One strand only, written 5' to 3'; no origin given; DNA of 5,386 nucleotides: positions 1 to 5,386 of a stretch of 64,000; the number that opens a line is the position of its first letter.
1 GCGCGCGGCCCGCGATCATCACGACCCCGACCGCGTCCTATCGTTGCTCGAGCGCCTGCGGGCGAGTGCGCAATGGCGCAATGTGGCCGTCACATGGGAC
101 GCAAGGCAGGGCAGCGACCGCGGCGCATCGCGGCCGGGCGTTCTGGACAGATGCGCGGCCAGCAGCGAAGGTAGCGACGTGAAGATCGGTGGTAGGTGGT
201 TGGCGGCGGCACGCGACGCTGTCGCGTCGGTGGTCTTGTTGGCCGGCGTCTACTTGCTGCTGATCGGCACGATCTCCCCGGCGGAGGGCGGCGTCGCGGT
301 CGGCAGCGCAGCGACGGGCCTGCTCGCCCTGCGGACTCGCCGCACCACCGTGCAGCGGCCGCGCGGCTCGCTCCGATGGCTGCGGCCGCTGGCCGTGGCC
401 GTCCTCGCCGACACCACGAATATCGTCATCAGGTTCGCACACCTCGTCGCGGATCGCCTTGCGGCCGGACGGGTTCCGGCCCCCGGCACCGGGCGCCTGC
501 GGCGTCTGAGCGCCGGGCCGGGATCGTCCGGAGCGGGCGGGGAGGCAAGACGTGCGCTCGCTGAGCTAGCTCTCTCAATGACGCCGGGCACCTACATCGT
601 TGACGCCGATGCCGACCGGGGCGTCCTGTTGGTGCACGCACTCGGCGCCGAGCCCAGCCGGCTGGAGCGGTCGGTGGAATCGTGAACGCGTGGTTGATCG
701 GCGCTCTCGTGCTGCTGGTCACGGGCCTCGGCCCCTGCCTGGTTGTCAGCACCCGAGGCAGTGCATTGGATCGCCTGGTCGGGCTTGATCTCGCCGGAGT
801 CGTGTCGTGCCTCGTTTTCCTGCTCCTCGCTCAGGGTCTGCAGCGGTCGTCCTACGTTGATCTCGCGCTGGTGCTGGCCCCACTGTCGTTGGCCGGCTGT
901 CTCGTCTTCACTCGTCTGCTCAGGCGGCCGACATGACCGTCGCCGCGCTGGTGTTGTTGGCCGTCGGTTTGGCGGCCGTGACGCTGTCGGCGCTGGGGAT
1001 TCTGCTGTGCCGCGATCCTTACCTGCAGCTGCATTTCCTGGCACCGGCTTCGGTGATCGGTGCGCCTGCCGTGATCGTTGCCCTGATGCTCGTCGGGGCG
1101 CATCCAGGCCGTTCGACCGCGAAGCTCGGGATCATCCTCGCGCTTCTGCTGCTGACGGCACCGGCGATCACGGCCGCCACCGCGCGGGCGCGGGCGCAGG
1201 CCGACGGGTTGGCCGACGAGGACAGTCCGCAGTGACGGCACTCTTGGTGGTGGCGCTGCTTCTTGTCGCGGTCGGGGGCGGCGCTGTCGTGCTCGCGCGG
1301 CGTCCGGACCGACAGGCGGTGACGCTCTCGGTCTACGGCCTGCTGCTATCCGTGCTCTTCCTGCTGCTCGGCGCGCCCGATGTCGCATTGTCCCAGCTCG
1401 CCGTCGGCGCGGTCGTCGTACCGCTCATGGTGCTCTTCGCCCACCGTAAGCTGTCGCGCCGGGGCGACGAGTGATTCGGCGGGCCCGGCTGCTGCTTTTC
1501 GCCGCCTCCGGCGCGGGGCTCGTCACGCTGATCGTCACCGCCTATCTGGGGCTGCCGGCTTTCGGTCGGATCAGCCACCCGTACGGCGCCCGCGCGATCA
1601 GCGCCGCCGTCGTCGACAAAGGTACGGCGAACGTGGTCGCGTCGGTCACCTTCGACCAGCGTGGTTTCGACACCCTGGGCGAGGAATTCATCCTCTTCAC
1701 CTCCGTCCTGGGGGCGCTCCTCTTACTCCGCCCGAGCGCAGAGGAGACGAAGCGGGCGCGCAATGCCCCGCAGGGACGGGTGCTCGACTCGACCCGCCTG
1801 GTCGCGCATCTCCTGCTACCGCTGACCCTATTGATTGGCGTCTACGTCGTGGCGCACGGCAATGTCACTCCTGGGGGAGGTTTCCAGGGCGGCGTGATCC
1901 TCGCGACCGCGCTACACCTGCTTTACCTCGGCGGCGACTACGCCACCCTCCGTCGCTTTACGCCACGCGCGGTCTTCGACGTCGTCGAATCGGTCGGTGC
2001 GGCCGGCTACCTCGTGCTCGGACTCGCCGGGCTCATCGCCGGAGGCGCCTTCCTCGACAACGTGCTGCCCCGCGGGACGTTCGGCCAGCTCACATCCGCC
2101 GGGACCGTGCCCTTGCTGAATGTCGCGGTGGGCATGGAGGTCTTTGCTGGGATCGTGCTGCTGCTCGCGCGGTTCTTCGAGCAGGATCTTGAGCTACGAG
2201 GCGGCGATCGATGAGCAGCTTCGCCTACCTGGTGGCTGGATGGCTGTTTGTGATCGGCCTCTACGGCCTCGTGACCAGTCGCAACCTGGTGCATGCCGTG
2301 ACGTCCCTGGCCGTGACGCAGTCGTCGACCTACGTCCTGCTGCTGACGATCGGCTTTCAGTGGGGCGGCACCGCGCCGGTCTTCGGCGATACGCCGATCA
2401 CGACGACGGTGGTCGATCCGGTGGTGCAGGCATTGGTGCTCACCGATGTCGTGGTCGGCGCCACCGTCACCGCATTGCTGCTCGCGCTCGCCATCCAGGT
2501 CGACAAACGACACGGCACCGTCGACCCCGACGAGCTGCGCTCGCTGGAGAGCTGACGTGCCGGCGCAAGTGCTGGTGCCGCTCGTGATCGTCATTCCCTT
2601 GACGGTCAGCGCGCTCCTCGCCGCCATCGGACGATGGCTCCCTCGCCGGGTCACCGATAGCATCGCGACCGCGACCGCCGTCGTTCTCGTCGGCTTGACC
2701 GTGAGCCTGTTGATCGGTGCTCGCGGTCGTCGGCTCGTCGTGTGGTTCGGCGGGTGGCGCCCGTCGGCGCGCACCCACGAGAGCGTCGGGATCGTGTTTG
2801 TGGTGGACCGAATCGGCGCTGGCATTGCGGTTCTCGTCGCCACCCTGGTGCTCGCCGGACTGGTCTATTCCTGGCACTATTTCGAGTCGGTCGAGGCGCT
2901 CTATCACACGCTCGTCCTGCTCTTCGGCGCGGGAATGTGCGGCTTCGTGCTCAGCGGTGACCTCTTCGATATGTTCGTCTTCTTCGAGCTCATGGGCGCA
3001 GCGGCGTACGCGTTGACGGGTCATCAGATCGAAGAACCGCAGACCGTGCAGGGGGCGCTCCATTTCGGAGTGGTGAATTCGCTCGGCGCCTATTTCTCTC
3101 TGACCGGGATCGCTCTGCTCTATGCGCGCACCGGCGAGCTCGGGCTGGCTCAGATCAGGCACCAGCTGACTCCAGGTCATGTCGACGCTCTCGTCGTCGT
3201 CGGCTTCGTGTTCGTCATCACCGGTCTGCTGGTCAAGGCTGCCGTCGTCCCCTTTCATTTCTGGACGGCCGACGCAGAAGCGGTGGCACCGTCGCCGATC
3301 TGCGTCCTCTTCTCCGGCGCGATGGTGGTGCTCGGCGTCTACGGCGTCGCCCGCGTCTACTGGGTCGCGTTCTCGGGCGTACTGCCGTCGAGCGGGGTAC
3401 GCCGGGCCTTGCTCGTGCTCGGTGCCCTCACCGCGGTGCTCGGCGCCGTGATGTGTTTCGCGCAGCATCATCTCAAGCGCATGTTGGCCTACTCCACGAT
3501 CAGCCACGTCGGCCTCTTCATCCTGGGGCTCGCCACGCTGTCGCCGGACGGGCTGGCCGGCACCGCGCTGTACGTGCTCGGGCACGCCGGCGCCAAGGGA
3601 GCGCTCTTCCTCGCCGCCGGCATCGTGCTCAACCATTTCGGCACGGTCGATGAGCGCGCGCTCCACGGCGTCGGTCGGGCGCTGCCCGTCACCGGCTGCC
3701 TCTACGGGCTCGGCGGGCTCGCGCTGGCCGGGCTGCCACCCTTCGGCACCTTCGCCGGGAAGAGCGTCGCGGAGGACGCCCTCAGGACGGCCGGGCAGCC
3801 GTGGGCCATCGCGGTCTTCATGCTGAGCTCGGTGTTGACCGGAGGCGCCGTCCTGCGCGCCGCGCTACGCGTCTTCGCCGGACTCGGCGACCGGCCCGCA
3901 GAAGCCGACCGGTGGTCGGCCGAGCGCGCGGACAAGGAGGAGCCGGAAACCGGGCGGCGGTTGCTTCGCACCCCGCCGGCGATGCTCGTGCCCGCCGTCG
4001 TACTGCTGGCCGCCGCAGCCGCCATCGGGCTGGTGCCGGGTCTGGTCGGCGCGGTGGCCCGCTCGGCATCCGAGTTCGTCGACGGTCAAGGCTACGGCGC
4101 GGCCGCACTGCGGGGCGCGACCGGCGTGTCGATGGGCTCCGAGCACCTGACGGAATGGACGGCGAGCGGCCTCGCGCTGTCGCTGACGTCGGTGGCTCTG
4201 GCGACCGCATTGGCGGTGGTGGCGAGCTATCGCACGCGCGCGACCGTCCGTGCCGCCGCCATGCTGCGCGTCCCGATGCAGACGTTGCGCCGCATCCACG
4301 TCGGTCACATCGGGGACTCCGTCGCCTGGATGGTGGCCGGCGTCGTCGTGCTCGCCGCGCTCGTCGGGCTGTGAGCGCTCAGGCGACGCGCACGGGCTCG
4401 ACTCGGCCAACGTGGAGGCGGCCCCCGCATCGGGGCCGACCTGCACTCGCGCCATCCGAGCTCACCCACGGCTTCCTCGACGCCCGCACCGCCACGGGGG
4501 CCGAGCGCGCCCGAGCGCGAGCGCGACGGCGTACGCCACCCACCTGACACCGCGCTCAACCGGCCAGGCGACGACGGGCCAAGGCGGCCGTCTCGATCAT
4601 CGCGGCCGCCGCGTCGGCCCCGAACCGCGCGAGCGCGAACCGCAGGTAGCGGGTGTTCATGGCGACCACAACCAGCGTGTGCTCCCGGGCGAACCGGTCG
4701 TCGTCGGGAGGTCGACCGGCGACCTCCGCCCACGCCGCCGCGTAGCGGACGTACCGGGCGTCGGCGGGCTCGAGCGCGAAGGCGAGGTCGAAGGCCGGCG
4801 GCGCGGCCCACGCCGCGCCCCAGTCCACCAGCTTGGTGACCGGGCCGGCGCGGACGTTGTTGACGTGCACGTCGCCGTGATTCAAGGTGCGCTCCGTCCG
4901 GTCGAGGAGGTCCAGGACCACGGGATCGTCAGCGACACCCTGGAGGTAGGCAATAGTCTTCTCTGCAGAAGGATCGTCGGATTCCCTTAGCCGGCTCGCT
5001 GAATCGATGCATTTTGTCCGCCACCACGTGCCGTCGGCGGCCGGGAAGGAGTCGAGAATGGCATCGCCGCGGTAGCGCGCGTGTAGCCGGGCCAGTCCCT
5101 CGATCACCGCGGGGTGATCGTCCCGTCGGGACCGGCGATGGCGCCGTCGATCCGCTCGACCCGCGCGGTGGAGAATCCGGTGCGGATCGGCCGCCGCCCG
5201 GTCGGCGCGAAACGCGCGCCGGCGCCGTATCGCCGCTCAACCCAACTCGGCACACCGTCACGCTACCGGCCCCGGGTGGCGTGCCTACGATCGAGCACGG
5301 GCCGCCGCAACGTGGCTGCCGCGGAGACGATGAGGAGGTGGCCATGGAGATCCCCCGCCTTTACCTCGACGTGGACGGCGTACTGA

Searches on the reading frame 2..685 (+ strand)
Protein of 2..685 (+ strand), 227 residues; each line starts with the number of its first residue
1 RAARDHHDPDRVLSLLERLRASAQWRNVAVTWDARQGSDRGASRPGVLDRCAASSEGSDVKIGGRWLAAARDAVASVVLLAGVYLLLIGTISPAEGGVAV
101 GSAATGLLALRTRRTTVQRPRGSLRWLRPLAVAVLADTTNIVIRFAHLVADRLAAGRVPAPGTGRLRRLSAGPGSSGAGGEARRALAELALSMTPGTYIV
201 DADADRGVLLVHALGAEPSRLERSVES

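Call 53: search_protein_families(library=pfam, proteins=[window:2-685:+], max_evalue=0.00001)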
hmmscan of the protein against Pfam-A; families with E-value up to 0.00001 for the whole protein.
window:2-685:+ (227 aa): 1 family
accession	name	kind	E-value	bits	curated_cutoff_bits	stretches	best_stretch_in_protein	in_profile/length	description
PF01899.21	MNHE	-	5.2e-09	36.5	27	1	185-218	93-126/145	Na+/H+ ion antiporter subunit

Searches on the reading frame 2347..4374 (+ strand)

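Call 53: search_protein_families(library=pfam, proteins=[window:2347-4374:+], max_evalue=0.00001)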
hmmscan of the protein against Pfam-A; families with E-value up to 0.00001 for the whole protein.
window:2347-4374:+ (675 aa): 1 family
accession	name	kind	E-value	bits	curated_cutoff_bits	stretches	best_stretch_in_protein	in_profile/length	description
PF00361.26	Proton_antipo_M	-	5.4e-52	177.3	21.5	1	203-498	1-294/294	NADH:quinone oxidoreductase/Mrp antiporter, TM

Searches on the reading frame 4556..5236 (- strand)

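Call 53: search_protein_families(library=pfam, proteins=[window:4556-5236:-], max_evalue=0.00001)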
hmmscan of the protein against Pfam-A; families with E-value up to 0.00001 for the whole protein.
window:4556-5236:- (226 aa): 1 family
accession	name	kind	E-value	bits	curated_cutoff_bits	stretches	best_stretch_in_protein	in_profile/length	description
PF01636.29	APH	-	4.8e-06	26.9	23.2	1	31-173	87-231/239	Phosphotransferase enzyme family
